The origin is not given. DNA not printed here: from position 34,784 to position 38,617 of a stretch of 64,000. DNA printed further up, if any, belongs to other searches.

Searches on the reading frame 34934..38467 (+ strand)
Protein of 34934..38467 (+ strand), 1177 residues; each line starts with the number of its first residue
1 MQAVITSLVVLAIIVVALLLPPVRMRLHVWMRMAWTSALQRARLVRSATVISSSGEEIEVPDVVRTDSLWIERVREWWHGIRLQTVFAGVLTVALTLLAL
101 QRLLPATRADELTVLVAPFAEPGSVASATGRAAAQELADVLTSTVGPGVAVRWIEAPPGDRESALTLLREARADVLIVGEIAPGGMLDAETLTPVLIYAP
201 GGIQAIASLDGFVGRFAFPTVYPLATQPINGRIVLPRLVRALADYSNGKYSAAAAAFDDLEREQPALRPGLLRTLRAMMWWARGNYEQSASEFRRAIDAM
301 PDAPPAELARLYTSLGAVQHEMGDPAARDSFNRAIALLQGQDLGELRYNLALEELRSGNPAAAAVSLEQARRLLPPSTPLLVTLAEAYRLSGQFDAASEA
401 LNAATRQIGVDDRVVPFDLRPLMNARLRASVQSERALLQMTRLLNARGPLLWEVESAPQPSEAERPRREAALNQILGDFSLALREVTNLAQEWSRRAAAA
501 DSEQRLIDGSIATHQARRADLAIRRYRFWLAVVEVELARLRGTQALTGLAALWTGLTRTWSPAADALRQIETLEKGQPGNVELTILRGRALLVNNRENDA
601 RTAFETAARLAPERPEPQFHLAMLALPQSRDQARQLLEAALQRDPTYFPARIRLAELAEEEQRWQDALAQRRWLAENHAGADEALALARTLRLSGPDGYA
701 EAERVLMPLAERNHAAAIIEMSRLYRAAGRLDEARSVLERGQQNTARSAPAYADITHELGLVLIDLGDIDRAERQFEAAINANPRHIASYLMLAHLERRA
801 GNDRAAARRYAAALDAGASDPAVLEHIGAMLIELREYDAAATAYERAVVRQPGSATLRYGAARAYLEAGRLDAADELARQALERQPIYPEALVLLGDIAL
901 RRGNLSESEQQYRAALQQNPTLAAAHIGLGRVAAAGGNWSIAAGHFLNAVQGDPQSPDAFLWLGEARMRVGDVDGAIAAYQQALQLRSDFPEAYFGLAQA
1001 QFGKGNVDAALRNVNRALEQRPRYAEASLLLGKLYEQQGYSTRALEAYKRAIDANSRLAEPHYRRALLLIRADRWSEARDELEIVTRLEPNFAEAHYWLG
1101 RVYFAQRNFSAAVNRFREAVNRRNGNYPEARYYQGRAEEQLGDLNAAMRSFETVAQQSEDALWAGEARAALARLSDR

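Call 74: search_protein_families(library=pfam, proteins=[window:34934-38467:+], max_evalue=0.00001)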
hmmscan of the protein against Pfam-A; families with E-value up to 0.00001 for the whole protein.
window:34934-38467:+ (1177 aa): 20 families
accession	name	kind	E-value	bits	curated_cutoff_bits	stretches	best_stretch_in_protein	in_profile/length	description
PF07719.23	TPR_2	-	4.1e-55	179.8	27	0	958-988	2-32/34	Tetratricopeptide repeat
PF14559.12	TPR_19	-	1.2e-53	179.8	25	3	971-1034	5-68/68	Tetratricopeptide repeat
PF13432.12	TPR_16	-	2.2e-53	178.7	32.7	4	859-921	1-63/65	Tetratricopeptide repeat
PF13414.12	TPR_11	-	1.2e-39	134.1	26.8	1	971-1005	8-42/42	TPR repeat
PF13428.12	TPR_14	-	4.1e-39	129.4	23.5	0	957-1000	1-44/44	Tetratricopeptide repeat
PF13431.12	TPR_17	-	2e-37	124.8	24.4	0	878-910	2-34/34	Tetratricopeptide repeat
PF13181.12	TPR_8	-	9.6e-36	119.3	25.7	0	1025-1055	1-31/34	Tetratricopeptide repeat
PF00515.34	TPR_1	-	1.1e-34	117.3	27.8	0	958-990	2-34/34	Tetratricopeptide repeat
PF13424.12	TPR_12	-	1.5e-22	80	30.1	0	719-782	7-74/77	Tetratricopeptide repeat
PF23914.1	TPR_CcmH_CycH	-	2.1e-21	76.9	42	1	584-670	53-143/158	Cytochrome c-type biogenesis protein H TPR domain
PF12895.13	ANAPC3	-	8.3e-18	64.9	27.2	0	1005-1083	3-80/82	Anaphase-promoting complex, cyclosome, subunit 3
PF13174.12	TPR_6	-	1.3e-15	57.3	26.3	0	958-985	1-28/33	Tetratricopeptide repeat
PF25062.1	ARM_TT21_N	-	2.5e-13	50.7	40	0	853-932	98-177/222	Tetratricopeptide repeat protein 21 N-terminal ARM repeat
PF25060.1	ARM_TT21_2nd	-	6.5e-13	49.2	27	0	991-1039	222-270/270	Tetratricopeptide repeat protein 21 second ARM domain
PF25063.1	ARM_TT21_C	-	1.5e-10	41.8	35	0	789-890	97-199/209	Tetratricopeptide repeat protein 21 C-terminal ARM domain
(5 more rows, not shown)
